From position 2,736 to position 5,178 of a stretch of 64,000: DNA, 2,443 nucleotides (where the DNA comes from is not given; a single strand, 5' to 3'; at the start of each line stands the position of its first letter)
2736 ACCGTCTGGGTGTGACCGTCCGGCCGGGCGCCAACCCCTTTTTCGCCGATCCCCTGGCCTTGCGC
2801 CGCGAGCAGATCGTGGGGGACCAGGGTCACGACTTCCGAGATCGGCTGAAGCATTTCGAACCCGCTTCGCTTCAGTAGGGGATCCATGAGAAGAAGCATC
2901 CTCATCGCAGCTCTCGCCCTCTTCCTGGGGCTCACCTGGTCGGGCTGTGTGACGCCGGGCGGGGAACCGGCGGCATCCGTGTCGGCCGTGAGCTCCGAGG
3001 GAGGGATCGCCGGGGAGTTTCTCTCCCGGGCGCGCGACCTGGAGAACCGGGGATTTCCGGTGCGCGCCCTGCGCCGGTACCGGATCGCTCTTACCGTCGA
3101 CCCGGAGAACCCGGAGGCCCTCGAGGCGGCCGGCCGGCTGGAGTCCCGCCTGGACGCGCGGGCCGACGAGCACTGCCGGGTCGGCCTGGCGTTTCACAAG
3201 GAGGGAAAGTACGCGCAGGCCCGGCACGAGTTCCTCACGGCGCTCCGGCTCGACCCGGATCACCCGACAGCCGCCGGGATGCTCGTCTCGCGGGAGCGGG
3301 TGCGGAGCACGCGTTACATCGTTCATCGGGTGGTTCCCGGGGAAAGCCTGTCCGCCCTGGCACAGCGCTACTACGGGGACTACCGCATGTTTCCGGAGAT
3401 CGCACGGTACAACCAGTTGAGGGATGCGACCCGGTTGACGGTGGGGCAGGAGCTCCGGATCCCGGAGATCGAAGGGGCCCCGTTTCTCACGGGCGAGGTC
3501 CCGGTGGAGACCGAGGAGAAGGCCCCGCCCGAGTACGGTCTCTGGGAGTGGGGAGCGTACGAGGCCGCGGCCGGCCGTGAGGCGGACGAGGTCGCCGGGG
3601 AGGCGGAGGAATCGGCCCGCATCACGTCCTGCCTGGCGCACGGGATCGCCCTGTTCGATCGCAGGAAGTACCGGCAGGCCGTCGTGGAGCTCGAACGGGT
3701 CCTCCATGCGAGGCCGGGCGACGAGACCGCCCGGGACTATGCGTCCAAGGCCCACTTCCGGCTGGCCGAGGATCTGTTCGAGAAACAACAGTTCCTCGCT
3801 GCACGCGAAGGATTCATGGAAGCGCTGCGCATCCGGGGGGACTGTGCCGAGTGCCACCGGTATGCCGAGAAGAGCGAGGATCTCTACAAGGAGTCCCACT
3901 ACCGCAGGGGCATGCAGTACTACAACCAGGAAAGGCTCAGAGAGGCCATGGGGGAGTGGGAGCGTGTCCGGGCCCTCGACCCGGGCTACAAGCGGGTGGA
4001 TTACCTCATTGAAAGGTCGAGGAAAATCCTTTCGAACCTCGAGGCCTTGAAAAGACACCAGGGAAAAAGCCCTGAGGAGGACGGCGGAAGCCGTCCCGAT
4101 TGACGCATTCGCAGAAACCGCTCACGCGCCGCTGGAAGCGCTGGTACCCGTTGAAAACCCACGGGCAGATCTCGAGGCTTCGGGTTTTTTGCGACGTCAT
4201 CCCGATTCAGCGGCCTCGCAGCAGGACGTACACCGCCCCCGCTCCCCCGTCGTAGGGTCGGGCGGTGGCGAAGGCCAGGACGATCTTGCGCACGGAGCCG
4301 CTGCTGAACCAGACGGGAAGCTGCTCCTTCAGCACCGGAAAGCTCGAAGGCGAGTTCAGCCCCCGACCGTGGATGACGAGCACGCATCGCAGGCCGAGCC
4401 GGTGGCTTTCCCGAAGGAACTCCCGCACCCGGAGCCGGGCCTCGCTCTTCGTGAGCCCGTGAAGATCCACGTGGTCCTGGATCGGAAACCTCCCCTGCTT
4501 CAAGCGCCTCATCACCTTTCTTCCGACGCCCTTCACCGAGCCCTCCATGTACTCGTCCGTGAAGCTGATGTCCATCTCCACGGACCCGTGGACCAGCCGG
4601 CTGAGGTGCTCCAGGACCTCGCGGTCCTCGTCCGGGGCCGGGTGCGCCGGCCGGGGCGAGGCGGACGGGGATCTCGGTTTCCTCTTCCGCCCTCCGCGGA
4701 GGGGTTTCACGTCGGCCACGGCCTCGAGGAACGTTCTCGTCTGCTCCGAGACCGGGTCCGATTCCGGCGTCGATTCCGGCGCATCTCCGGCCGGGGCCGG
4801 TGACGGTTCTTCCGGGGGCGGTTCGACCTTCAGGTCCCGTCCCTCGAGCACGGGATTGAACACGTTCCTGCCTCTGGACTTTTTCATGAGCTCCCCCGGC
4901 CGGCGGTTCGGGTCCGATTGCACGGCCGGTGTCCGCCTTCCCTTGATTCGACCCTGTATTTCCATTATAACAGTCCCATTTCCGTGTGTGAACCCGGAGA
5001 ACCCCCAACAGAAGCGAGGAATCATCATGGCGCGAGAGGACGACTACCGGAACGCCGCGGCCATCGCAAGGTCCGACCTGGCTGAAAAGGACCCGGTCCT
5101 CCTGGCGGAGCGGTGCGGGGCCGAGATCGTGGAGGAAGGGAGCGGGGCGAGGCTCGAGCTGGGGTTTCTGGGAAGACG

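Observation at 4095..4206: Perfect 6-bp flanking direct repeats at two element copies suggest transposition (MITE-like)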

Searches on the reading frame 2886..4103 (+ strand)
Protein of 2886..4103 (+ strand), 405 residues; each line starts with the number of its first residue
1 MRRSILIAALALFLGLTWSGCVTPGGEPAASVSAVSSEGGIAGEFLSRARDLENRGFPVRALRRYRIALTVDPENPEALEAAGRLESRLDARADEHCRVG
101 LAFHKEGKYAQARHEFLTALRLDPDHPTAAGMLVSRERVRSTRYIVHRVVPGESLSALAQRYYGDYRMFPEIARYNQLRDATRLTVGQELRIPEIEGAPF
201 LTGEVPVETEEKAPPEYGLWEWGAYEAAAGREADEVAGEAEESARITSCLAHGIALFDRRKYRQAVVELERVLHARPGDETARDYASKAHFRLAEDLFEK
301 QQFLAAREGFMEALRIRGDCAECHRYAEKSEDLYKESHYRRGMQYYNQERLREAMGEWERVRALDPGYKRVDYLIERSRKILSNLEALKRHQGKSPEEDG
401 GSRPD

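Call 16: search_protein_families(library=pfam, proteins=[window:2886-4103:+], max_evalue=0.001)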
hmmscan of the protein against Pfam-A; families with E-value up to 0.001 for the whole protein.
window:2886-4103:+ (405 aa): 8 families
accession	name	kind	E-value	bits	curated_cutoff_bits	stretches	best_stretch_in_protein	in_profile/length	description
PF07719.23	TPR_2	-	1.9e-18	65.4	27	2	93-126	1-34/34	Tetratricopeptide repeat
PF00515.34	TPR_1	-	2.4e-13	49.7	27.8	1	93-126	1-34/34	Tetratricopeptide repeat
PF13414.12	TPR_11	-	5e-11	42.5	26.8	1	100-129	1-30/42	TPR repeat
PF13428.12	TPR_14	-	4.5e-10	39.6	23.5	0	45-85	4-44/44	Tetratricopeptide repeat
PF01476.26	LysM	-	2.2e-07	31.2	20.9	1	147-193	1-43/43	LysM domain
PF13432.12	TPR_16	-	4.4e-07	30.7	32.7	0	102-130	6-34/65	Tetratricopeptide repeat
PF14559.12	TPR_19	-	1e-06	29.4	25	0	105-134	3-32/68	Tetratricopeptide repeat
PF13181.12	TPR_8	-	2e-05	24.8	25.7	0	97-126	5-34/34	Tetratricopeptide repeat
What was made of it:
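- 4102..4201 (+): MITE copy A (100 bp, GACG...GTCATC). It lies between the convergent 3' ends of a TPR/LysM gene and an Smr gene. Flanking genes by Pfam (call 16).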

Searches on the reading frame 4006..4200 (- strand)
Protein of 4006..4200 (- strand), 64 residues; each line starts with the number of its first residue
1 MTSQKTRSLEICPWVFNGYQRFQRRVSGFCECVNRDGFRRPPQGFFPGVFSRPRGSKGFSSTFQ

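Call 62: find_homologous_proteins(query=window:4006-4200:-, max_evalue=10)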
Query window:4006-4200:-: no candidate shares three 5-residue words with the query. No homologue found.

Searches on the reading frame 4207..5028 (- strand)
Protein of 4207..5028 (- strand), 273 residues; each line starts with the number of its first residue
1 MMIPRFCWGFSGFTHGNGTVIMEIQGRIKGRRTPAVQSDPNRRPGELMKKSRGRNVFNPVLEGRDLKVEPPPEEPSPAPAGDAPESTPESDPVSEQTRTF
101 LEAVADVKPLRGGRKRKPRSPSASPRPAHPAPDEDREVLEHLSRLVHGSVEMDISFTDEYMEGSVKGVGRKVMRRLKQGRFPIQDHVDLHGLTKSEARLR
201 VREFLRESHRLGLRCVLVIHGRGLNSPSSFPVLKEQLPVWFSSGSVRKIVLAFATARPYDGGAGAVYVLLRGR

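Call 16: search_protein_families(library=pfam, proteins=[window:4207-5028:-], max_evalue=0.001)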
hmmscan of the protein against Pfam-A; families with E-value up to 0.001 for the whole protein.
window:4207-5028:- (273 aa): 1 family
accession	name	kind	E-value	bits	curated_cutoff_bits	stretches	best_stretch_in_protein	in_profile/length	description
PF01713.27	Smr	-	8.2e-22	77.6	25.7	1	187-271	1-77/77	Smr domain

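Call 17: find_homologous_proteins(query=window:4207-5028:-, max_evalue=1e-20)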
Query window:4207-5028:- (273 aa): 3468 proteins with E <= 1e-20 among 6067 candidates; the best 120 are listed.
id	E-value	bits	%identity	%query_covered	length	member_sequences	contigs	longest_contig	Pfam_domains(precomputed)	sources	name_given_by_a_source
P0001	2.2e-132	459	89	87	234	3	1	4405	PF01713.28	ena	-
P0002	1.1e-119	417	84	83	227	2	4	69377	PF01713.28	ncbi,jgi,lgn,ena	jgi:DNA-nicking Smr family endonuclease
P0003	1.7e-119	416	85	83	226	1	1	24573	PF01713.28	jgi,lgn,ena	-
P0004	1.6e-109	384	79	83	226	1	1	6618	PF01713.28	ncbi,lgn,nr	ncbi:MAG: Smr/MutS family protein [Deltaproteobacteria bacterium]|nr:Smr/MutS family protein [Deltap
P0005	9.0e-105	368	75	83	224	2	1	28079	PF01713.28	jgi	jgi:DNA-nicking Smr family endonuclease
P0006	1.1e-102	361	73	83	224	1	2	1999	PF01713.28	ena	-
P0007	1.8e-94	334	70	83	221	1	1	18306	PF01713.28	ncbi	-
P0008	1.3e-89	318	67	83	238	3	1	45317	PF01713.28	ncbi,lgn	-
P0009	2.3e-89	318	65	83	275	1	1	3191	PF01713.28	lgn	-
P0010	4.4e-88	313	65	83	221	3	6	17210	PF01713.28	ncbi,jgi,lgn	ncbi:MAG: Smr/MutS family protein [Desulfobacteraceae bacterium]|jgi:DNA-nicking Smr family endonucl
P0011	2.5e-87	311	62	83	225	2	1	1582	PF01713.28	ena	-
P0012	3.2e-87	311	63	83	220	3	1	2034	PF01713.28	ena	-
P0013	4.4e-87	310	64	83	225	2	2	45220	PF01713.28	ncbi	ncbi:MAG: Smr/MutS family protein [Thermodesulfobacteriota bacterium]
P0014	1.3e-86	309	66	83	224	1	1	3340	PF01713.28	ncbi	-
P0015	2.5e-86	308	65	83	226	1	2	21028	PF01713.28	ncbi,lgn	-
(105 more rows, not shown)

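Call 18: find_encoding_contigs(protein=P0002, flank=10000, max_places=4)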
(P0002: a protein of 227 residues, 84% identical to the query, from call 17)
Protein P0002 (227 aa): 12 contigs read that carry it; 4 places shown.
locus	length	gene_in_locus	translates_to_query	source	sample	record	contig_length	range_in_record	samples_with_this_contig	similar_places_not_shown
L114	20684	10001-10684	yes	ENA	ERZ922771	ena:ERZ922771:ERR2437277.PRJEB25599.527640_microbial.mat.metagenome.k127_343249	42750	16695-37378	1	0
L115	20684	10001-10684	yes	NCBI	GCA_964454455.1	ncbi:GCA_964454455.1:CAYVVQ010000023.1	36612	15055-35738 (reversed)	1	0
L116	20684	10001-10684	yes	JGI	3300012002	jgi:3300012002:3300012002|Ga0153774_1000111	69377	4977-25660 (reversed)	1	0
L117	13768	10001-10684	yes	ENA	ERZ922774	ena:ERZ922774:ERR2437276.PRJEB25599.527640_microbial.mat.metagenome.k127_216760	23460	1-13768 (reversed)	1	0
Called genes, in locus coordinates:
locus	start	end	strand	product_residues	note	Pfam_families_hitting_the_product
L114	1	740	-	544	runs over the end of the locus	PF00282:Pyridoxal_deC, PF00266:Aminotran_5 (weak), PF01212:Beta_elim_lyase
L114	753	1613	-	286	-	PF02445:NadA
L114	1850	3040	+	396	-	PF01321:Creatinase_N, PF00557:Peptidase_M24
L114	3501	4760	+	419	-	PF08448:PAS_4, PF00512:HisKA, PF02518:HATPase_c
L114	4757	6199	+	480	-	PF00072:Response_reg, PF00158:Sigma54_activat, PF01078:Mg_chelatase (faint), PF14532:Sigma54_activ_2, PF07728:AAA_5, PF25601:AAA_lid_14, PF02954:HTH_8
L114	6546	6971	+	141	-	PF00072:Response_reg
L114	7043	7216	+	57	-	PF12728:HTH_17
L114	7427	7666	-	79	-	-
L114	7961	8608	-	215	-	PF01300:Sua5_yciO_yrdC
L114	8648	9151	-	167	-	PF00731:AIRC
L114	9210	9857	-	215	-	PF12654:DUF3786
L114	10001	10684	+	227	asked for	PF01713:Smr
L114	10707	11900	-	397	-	PF00515:TPR_1 (faint), PF13428:TPR_14 (faint), PF13432:TPR_16 (faint), PF13414:TPR_11 (faint), PF07719:TPR_2 (weak), PF13174:TPR_6 (faint), PF13181:TPR_8 (faint), PF01476:LysM (weak)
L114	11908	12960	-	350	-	PF01522:Polysacc_deac_1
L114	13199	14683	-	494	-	PF00672:HAMP, PF00211:Guanylate_cyc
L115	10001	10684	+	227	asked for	PF01713:Smr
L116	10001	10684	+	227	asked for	PF01713:Smr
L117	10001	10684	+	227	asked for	PF01713:Smr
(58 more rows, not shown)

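Call 19: find_encoding_contigs(protein=P0001, flank=10000, max_places=3)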
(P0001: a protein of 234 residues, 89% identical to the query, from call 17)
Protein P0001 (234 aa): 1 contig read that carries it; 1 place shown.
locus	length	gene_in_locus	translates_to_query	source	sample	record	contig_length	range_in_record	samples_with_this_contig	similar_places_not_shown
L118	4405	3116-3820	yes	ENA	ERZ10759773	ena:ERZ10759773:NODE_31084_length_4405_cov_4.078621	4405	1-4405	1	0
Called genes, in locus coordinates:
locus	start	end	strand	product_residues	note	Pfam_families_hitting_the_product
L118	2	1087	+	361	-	?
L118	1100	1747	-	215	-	PF01300:Sua5_yciO_yrdC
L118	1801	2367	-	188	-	PF00731:AIRC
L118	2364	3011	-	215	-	PF12654:DUF3786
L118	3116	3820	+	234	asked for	PF01713:Smr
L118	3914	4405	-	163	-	?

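Call 20: find_encoding_contigs(protein=P0003, flank=10000, max_places=3)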
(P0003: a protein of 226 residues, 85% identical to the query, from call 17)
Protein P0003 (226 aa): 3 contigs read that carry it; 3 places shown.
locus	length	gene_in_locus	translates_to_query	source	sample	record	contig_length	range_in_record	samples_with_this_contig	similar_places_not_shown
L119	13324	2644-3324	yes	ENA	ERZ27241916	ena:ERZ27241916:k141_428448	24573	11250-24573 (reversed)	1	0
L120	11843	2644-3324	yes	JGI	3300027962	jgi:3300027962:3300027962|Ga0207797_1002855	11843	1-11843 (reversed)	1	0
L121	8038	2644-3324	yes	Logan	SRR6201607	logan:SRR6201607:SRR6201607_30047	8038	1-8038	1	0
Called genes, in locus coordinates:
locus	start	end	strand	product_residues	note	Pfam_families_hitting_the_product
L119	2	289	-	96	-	?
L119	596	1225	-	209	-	PF01300:Sua5_yciO_yrdC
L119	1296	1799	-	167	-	PF00731:AIRC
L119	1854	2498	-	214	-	PF12654:DUF3786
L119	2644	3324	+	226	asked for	PF01713:Smr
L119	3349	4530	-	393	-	PF13432:TPR_16 (faint), PF07719:TPR_2 (faint), PF13428:TPR_14 (faint), PF24575:TPR_Slam (faint), PF00515:TPR_1 (faint), PF13174:TPR_6 (faint), PF13414:TPR_11 (faint), PF01476:LysM, +2 more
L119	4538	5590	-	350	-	PF01522:Polysacc_deac_1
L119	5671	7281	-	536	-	PF00672:HAMP, PF00211:Guanylate_cyc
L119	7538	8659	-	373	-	PF12679:ABC2_membrane_2, PF12698:ABC2_membrane_3, PF01061:ABC2_membrane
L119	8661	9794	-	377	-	PF12679:ABC2_membrane_2, PF12698:ABC2_membrane_3, PF01061:ABC2_membrane, PF12730:ABC2_membrane_4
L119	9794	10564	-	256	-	PF00005:ABC_tran, PF13304:AAA_21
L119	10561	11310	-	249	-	PF00005:ABC_tran, PF13304:AAA_21 (weak)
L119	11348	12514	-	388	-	PF25917:BSH_RND, PF25973:BSH_CzcB (weak), PF25881:HH_YBHG, PF25954:Beta-barrel_RND_2, PF25990:Beta-barrel_YknX, PF26002:Beta-barrel_AprE (weak)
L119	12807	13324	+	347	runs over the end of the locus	PF06071:YchF-GTPase_C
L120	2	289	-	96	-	?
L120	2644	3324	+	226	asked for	PF01713:Smr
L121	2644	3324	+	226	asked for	PF01713:Smr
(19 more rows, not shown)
